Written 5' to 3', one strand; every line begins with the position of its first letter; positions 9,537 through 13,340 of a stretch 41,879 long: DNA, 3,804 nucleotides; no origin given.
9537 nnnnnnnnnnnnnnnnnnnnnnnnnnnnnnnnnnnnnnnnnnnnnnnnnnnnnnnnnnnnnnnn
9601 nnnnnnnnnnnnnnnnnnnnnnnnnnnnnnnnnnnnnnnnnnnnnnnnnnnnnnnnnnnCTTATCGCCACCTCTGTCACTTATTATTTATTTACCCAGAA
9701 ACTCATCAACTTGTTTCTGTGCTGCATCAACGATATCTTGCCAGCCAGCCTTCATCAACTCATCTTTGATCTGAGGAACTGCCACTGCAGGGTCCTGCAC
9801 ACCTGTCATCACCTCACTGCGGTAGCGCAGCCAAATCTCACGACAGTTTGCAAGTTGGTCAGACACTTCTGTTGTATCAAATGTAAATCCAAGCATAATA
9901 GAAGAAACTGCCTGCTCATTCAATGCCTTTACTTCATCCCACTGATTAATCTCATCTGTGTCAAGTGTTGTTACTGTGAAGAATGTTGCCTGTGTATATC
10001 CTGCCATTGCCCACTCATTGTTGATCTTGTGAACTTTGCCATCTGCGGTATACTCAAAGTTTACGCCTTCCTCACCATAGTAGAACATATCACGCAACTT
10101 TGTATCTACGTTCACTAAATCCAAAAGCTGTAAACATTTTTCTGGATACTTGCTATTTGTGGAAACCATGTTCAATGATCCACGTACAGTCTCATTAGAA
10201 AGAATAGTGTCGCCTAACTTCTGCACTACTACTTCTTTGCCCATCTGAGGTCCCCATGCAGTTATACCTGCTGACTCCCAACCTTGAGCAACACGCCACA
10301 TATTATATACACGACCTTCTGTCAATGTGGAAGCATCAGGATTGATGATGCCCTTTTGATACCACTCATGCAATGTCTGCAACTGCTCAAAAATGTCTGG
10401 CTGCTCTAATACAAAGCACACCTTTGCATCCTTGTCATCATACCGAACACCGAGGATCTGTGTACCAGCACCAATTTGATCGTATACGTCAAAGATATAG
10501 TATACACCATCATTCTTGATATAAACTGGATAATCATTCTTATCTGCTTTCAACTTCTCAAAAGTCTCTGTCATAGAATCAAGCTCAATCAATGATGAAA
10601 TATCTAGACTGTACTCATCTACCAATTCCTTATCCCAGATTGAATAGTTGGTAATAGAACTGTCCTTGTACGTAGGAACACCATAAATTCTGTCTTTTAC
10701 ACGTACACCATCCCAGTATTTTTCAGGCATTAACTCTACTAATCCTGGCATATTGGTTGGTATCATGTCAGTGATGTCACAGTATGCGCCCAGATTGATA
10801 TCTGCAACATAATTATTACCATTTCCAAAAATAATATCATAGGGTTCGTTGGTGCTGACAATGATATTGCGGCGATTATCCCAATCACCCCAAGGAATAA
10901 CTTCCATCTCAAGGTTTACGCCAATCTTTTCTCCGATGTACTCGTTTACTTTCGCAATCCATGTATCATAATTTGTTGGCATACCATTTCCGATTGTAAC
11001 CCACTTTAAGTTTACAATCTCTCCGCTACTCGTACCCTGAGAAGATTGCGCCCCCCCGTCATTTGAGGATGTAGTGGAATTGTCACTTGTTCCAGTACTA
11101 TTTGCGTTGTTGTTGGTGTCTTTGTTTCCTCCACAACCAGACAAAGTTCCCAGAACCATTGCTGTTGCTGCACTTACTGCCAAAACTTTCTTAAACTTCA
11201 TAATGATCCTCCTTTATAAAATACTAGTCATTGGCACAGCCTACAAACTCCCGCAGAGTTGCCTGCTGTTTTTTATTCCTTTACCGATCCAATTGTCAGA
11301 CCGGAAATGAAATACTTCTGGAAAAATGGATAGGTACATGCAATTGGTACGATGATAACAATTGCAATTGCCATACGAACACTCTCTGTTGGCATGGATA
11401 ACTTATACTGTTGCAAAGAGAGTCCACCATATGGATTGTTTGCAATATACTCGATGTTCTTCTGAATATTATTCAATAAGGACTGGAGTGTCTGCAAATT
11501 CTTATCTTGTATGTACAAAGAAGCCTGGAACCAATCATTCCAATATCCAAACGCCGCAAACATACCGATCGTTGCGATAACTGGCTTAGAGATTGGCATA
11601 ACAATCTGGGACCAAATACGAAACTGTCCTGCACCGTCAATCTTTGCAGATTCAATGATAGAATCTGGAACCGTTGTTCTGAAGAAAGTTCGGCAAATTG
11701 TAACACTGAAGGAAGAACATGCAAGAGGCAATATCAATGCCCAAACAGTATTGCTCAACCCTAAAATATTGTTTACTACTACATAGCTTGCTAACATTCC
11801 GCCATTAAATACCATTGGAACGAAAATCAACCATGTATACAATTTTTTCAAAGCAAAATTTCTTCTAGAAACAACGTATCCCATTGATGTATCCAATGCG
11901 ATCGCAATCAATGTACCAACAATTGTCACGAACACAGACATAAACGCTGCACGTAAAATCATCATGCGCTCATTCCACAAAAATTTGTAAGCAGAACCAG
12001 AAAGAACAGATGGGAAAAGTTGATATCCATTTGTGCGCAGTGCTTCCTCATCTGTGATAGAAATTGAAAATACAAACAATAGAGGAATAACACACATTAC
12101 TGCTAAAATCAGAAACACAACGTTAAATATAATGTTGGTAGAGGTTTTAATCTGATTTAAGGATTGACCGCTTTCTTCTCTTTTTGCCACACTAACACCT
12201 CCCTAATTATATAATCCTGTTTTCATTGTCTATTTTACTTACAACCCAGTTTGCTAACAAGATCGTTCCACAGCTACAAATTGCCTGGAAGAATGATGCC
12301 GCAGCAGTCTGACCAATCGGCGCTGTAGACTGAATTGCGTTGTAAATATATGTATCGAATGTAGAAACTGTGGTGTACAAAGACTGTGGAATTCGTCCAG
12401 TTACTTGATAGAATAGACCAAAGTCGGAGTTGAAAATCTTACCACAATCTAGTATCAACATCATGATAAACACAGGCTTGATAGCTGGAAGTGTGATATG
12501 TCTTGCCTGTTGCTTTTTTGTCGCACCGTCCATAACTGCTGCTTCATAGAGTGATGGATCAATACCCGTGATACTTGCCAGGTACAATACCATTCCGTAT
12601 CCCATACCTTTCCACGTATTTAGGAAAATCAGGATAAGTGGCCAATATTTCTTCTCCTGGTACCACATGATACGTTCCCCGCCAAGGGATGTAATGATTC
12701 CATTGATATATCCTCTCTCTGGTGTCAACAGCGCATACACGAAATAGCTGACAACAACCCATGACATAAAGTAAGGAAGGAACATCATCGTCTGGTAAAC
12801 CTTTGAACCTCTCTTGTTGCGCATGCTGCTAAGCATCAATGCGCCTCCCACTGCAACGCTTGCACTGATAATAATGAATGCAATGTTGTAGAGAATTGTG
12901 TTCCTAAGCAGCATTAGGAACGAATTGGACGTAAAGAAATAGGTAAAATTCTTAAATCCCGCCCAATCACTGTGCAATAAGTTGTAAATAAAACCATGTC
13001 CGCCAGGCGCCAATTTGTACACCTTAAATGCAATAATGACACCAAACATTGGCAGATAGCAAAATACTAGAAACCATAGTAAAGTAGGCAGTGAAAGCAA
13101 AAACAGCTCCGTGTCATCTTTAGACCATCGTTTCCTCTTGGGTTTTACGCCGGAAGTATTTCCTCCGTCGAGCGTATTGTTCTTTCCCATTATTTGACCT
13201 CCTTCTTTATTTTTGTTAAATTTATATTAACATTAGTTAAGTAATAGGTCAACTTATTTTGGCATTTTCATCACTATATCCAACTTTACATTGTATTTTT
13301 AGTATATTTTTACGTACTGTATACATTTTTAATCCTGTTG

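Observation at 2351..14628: Complete high-mannose N-glycan foraging locus: GH85 ENGase lipoprotein + ABC importer + GH38 + GH130 + LacI repressor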

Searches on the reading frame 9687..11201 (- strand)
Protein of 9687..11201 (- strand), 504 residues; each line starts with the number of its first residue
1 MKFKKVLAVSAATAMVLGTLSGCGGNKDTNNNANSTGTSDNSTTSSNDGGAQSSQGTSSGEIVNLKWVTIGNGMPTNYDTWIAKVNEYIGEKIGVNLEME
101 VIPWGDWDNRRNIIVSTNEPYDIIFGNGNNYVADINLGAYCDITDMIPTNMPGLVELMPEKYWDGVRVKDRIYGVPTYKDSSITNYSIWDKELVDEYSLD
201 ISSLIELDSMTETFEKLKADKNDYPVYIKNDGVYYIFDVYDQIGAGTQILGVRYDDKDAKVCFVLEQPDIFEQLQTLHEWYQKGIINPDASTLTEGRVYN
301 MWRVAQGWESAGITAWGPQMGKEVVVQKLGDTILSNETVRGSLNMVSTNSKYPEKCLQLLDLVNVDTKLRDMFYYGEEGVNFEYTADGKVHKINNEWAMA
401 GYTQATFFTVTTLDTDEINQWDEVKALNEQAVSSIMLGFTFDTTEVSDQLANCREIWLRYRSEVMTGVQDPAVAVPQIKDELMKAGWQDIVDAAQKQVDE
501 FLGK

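Call 3: search_protein_families(library=pfam, proteins=[window:9687-11201:-])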
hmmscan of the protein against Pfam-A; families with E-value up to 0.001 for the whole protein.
window:9687-11201:- (504 aa): 1 family
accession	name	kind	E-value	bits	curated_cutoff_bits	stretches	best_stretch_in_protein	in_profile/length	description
PF12010.13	DUF3502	-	1.9e-23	83.1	24.4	1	436-502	2-68/69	Domain of unknown function (DUF3502)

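Call 4: search_protein_families(library=ncbifam, proteins=[window:9687-11201:-])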
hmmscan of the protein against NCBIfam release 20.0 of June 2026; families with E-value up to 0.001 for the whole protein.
window:9687-11201:- (504 aa): 0 families

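Call 42: search_solved_structures(query=window:9687-11201:-, max_evalue=0.01)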
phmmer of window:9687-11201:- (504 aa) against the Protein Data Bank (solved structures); distinct sequences matched with E-value up to 0.01: 3.
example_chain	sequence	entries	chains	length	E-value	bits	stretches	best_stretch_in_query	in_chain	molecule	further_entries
5swa_A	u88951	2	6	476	7.5e-44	153.5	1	53-502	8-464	Extracellular solute-binding protein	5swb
5mlt_A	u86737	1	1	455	6.9e-43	150.3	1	67-502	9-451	ABC transporter, substrate-binding protein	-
5suo_A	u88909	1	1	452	8.8e-43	149.9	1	68-502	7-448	Extracellular solute-binding protein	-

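Call 45: search_solved_structures(query=window:9687-11201:-, max_evalue=1e-40, show_alignments=1)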
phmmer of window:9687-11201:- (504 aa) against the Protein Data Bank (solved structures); distinct sequences matched with E-value up to 1e-40: 3.
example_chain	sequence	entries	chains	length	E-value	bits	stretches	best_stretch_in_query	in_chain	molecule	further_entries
5swa_A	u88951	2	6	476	7.5e-44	153.5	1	53-502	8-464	Extracellular solute-binding protein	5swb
5mlt_A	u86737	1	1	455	6.9e-43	150.3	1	67-502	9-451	ABC transporter, substrate-binding protein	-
5suo_A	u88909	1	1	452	8.8e-43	149.9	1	68-502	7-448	Extracellular solute-binding protein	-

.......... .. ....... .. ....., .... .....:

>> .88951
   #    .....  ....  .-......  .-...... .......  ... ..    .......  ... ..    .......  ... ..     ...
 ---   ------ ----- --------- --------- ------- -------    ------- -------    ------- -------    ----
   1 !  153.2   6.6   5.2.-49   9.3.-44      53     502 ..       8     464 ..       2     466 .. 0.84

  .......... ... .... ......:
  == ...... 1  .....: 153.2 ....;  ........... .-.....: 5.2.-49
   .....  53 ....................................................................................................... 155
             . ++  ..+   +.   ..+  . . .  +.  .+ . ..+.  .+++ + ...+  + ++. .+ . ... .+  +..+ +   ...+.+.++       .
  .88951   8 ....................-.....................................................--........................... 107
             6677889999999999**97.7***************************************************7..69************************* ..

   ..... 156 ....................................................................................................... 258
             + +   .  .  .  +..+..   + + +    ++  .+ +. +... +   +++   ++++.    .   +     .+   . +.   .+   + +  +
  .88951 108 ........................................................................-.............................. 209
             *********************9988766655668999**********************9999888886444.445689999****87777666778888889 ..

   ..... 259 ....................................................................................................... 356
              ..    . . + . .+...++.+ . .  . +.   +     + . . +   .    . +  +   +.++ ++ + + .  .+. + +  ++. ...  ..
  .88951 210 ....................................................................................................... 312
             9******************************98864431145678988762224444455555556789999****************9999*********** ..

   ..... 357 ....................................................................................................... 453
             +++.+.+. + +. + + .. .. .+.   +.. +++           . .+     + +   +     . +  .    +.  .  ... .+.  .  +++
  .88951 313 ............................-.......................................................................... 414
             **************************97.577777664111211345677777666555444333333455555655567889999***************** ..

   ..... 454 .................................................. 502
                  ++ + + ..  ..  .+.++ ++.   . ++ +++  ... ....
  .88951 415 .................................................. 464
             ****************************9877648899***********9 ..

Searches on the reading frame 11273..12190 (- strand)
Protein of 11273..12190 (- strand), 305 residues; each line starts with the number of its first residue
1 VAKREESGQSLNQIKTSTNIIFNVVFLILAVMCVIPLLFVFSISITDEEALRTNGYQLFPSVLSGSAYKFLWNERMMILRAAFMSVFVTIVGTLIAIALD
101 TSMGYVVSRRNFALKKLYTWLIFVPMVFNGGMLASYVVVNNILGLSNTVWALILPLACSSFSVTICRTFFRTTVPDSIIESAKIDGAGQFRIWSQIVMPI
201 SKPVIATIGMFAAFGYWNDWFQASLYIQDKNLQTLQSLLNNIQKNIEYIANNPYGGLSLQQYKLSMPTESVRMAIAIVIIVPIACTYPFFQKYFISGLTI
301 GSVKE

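Call 3: search_protein_families(library=pfam, proteins=[window:11273-12190:-])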
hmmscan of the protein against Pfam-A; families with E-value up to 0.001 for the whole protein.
window:11273-12190:- (305 aa): 1 family
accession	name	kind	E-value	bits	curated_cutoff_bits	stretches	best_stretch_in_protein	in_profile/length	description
PF00528.27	BPD_transp_1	-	5e-11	43.1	26.4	1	103-296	4-180/184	Binding-protein-dependent transport system inner membrane component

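Call 4: search_protein_families(library=ncbifam, proteins=[window:11273-12190:-])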
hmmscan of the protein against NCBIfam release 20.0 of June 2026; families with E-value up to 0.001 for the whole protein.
window:11273-12190:- (305 aa): 9 families
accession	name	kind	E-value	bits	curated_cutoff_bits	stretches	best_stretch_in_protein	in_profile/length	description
NF008210.0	PRK10973.1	equivalog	2.5e-17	63.5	297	1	21-235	10-230/281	sn-glycerol-3-phosphate ABC transporter permease UgpE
NF040932.1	ABC_arch_GlcU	equivalog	3.7e-13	49.7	340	1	20-239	3-224/272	glucose ABC transporter permease GlcU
NF008231.0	PRK10998.1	equivalog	1.9e-12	47.4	261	1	23-305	17-296/296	maltose ABC transporter permease MalG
NF007047.0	PRK09500.1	equivalog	6.1e-07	29.3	326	1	31-212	16-191/257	spermidine/putrescine ABC transporter permease PotC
TIGR02141.1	modB_ABC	equivalog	2.6e-06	27.2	182.6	1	84-207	2-139/208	molybdate ABC transporter permease subunit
NF040839.1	tungstate_WtpB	equivalog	7.5e-06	25.8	340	1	77-207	41-184/251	tungstate ABC transporter permease WtpB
TIGR01581.1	Mo_ABC_porter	hypoth_equivalog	2.6e-05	23.8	210.3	1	80-206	21-161/225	ABC transporter permease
NF011624.0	PRK15050.1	equivalog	0.00021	20.5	247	0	18-237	24-249/297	2-aminoethylphosphonate ABC transporter permease subunit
NF006939.0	PRK09421.1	equivalog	0.00055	19.4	262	0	79-129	9-59/230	molybdate ABC transporter permease subunit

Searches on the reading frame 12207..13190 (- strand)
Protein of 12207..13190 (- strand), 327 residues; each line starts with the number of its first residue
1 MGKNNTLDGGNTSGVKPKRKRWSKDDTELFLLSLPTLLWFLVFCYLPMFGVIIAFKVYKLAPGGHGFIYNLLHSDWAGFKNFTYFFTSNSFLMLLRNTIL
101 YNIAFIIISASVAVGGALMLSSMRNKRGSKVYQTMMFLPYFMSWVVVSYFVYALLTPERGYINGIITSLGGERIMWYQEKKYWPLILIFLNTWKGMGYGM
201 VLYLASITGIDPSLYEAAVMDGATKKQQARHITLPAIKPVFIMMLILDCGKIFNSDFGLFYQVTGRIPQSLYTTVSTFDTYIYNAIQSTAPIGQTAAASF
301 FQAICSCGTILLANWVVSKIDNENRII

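Call 3: search_protein_families(library=pfam, proteins=[window:12207-13190:-])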
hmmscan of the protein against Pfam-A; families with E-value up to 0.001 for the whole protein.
window:12207-13190:- (327 aa): 1 family
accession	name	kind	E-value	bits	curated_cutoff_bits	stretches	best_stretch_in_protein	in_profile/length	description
PF00528.27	BPD_transp_1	-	2.2e-14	54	26.4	1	116-316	4-178/184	Binding-protein-dependent transport system inner membrane component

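Call 4: search_protein_families(library=ncbifam, proteins=[window:12207-13190:-])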
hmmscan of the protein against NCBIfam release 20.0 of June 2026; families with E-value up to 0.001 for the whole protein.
window:12207-13190:- (327 aa): 9 families
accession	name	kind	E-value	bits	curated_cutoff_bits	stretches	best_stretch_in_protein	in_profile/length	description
NF007852.0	PRK10561.1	equivalog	7.5e-19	68.7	335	1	30-275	15-249/295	sn-glycerol-3-phosphate ABC transporter permease UgpA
NF008232.0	PRK10999.1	equivalog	2.2e-17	63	392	1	76-277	264-467/520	maltose ABC transporter permease MalF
NF040931.1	ABC_arch_GlcT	equivalog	9.6e-16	58.2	360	1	32-302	1-257/278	glucose ABC transporter permease GlcT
TIGR03262.1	PhnU2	equivalog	9e-08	31.2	593.25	1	73-265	34-213/546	putative 2-aminoethylphosphonate ABC transporter permease subunit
TIGR02141.1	modB_ABC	equivalog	9.8e-06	25.3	182.6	1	105-316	10-205/208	molybdate ABC transporter permease subunit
NF043074.1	MMSYN1_0196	equivalog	0.00011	21.7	350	1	33-146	14-118/277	spermidine/putrescine ABC transporter permease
NF006939.0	PRK09421.1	equivalog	0.00016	21.2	262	0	104-320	21-224/230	molybdate ABC transporter permease subunit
TIGR00969.1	3a0106s02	subfamily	0.00016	21.2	240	1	77-304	45-258/272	sulfate ABC transporter permease subunit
TIGR01581.1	Mo_ABC_porter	hypoth_equivalog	0.00043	19.8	210.3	1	81-265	9-183/225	ABC transporter permease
